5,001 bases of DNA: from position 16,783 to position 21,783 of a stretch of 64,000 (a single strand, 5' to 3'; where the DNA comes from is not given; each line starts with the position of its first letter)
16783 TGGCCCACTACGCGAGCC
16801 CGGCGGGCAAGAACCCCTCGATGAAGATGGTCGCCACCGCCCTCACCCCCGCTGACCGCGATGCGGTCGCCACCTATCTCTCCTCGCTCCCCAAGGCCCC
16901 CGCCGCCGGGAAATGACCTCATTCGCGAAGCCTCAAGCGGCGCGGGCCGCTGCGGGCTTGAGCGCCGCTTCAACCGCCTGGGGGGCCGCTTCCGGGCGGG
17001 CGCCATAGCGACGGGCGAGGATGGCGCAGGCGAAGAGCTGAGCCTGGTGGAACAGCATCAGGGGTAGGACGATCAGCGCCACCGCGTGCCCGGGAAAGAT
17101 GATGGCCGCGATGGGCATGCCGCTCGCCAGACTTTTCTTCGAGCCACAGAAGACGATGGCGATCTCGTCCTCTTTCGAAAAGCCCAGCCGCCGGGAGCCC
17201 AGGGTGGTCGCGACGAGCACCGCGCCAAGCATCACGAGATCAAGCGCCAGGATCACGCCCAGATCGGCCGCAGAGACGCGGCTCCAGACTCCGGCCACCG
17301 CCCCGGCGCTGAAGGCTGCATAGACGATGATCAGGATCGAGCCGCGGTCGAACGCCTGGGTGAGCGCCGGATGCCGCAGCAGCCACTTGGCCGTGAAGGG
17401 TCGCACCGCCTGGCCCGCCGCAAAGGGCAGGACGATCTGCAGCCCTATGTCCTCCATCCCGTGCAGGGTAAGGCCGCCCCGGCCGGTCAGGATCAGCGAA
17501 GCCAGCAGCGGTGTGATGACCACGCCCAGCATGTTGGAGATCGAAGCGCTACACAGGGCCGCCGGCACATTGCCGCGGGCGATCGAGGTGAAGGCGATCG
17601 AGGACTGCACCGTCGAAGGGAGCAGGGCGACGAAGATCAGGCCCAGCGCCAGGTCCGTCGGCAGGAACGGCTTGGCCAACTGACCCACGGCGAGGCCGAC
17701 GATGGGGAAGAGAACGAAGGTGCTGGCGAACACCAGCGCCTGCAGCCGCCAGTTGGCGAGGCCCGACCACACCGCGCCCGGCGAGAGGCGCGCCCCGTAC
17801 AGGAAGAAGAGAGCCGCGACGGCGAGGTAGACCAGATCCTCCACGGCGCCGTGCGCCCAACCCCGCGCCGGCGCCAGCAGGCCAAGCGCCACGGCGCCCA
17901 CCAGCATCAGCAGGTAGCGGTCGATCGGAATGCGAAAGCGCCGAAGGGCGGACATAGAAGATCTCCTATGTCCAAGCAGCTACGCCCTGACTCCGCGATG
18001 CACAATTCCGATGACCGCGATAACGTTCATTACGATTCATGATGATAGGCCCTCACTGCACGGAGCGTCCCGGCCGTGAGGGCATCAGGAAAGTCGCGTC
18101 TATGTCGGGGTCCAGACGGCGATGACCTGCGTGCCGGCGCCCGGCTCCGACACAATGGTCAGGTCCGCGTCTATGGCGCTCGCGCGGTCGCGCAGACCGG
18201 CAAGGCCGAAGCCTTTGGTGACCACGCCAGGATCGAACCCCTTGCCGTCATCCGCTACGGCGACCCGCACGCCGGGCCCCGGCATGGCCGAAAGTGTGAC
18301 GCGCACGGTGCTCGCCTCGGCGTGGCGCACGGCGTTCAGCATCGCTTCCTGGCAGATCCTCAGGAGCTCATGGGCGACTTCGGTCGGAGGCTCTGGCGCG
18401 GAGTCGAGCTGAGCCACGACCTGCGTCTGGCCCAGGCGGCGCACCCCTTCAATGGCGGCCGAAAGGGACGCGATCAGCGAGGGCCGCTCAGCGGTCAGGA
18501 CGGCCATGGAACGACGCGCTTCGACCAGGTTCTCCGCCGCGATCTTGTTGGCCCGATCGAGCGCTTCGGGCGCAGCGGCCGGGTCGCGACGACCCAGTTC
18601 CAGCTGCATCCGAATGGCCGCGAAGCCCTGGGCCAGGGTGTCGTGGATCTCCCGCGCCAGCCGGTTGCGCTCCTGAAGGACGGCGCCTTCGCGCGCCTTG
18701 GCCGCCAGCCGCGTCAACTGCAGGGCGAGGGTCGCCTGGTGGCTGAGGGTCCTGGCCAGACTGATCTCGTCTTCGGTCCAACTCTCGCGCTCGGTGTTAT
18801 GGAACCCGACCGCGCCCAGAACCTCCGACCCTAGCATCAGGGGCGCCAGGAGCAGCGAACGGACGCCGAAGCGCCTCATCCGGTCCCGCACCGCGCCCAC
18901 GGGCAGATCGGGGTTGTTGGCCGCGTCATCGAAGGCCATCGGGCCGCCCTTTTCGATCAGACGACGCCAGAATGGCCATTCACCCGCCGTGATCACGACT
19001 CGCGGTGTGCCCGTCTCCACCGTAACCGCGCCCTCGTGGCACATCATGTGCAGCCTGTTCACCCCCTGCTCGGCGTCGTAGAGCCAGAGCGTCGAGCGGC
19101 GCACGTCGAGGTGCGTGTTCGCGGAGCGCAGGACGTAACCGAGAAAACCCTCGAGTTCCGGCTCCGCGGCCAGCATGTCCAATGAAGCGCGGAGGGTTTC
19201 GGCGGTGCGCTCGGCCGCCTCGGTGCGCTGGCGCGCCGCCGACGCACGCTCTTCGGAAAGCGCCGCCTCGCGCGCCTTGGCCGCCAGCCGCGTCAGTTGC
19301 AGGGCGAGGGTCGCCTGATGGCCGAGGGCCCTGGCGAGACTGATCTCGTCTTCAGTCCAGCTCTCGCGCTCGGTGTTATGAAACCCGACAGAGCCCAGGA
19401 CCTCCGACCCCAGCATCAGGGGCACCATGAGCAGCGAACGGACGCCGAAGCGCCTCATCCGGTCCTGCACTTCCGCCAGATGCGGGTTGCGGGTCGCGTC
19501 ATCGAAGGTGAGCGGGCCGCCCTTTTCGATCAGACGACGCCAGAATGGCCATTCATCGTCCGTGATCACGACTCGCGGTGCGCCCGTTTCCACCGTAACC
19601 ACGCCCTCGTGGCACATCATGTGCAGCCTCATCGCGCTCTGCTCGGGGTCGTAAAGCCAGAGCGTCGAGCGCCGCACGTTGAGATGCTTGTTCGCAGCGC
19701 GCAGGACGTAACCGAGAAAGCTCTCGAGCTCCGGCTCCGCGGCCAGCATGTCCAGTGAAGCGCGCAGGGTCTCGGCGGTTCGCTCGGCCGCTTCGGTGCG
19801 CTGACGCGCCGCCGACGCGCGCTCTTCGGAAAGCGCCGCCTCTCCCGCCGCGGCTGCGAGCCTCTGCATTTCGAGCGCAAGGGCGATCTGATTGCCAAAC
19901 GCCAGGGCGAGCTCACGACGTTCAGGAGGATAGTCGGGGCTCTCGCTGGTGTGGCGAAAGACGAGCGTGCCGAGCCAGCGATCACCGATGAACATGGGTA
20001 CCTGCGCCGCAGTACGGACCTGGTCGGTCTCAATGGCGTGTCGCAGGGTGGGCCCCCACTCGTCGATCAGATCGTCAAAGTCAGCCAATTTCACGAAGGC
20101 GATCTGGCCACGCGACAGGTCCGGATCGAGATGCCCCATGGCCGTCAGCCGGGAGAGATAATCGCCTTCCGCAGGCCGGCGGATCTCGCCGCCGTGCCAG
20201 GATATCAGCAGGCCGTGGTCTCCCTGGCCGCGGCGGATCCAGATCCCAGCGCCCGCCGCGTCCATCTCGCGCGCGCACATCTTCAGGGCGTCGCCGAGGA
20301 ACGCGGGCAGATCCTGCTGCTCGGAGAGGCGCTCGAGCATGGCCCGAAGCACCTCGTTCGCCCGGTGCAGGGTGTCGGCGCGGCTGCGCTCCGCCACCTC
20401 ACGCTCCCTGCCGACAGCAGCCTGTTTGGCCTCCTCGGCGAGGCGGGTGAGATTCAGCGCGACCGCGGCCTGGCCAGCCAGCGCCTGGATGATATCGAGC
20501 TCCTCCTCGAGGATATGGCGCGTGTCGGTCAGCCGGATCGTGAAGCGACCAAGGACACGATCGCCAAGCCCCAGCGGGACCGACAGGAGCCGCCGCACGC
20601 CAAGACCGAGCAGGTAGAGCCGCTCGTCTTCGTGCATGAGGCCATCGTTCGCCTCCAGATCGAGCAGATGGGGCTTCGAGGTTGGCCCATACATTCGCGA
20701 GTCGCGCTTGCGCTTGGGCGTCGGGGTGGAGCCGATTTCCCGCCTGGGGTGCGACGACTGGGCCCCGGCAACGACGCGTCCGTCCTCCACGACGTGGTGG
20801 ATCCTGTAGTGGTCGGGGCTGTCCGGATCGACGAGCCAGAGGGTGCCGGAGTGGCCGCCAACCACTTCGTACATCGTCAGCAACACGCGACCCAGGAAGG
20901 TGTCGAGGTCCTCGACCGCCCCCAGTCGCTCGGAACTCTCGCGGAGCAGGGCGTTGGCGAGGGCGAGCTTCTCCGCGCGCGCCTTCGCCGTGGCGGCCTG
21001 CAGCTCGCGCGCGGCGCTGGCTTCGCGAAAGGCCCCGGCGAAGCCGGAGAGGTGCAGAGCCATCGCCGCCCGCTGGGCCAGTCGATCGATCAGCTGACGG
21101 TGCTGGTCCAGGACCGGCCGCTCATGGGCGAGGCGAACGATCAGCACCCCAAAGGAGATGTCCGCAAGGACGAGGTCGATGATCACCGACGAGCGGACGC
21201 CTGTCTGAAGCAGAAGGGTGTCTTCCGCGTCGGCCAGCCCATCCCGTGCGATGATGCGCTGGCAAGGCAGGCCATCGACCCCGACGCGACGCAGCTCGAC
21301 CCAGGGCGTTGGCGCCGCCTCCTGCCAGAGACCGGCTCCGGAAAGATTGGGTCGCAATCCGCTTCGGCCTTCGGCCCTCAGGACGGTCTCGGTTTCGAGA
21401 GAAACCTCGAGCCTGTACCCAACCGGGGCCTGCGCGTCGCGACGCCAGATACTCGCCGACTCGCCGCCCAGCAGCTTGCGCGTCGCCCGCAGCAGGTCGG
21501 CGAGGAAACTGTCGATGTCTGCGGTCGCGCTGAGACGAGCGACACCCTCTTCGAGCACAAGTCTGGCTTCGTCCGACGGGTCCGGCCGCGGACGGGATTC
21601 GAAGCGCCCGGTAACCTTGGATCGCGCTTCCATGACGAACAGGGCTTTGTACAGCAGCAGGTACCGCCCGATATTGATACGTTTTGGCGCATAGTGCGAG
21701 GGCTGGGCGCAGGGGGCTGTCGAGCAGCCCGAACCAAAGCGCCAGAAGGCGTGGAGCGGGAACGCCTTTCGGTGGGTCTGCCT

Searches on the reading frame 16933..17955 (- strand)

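Call 73: search_protein_families(library=pfam, proteins=[window:16933-17955:-], max_evalue=0.000001)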
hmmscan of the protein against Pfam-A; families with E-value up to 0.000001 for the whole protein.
window:16933-17955:- (340 aa): 2 families
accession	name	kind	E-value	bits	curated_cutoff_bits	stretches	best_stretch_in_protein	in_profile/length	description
PF13593.11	SBF_like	-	1.5e-91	307.4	25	1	12-317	1-311/313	SBF-like CPA transporter family (DUF4137)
PF01758.21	SBF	-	7.9e-10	39.2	24.3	1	74-215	32-181/191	Sodium Bile acid symporter family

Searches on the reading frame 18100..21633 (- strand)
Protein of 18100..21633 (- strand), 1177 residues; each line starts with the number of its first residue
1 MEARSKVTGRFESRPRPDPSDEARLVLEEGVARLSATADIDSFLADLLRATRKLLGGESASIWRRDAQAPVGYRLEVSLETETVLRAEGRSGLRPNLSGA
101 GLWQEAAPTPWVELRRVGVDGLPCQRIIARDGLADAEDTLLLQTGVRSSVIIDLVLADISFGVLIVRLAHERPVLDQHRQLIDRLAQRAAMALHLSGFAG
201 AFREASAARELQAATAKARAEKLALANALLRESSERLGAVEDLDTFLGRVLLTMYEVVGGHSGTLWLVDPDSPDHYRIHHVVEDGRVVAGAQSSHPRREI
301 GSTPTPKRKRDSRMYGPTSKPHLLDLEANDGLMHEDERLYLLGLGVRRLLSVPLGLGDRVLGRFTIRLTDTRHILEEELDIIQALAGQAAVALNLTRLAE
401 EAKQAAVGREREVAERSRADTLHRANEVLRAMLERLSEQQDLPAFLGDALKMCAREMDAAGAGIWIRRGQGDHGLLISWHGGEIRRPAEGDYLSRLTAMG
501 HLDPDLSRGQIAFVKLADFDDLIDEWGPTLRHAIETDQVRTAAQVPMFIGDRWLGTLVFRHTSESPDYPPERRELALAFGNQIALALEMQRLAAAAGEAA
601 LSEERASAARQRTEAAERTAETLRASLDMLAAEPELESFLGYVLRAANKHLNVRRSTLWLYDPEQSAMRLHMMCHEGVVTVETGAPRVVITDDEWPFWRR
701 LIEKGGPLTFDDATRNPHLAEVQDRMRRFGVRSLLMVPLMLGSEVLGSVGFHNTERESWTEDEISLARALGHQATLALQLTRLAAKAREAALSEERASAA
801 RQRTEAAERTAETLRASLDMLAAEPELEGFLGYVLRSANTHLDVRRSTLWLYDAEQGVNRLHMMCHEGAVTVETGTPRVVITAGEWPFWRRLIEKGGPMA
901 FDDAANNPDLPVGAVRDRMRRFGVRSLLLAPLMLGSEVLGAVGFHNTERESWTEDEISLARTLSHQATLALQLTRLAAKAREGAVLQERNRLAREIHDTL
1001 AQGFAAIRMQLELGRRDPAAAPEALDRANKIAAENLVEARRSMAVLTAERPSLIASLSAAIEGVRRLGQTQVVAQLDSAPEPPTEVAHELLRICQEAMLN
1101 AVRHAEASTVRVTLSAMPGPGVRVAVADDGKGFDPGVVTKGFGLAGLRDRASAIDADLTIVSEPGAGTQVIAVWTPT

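Call 73: search_protein_families(library=pfam, proteins=[window:18100-21633:-], max_evalue=0.000001)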
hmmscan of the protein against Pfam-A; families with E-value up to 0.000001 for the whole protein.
window:18100-21633:- (1177 aa): 5 families
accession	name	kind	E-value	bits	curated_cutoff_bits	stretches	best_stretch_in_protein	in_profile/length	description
PF01590.32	GAF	-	2.1e-52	177.6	22.4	3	636-778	2-133/133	GAF domain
PF13185.12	GAF_2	-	8.9e-46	155.9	28.6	2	635-779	3-136/136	GAF domain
PF13492.12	GAF_3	-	3.2e-34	118.5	27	1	637-779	3-128/129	GAF domain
PF07730.19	HisKA_3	-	1.2e-13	51.8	24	1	988-1047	1-64/68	Histidine kinase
PF02518.31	HATPase_c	-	1e-10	42.5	26.4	1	1088-1172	4-105/111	Histidine kinase-, DNA gyrase B-, and HSP90-like ATPase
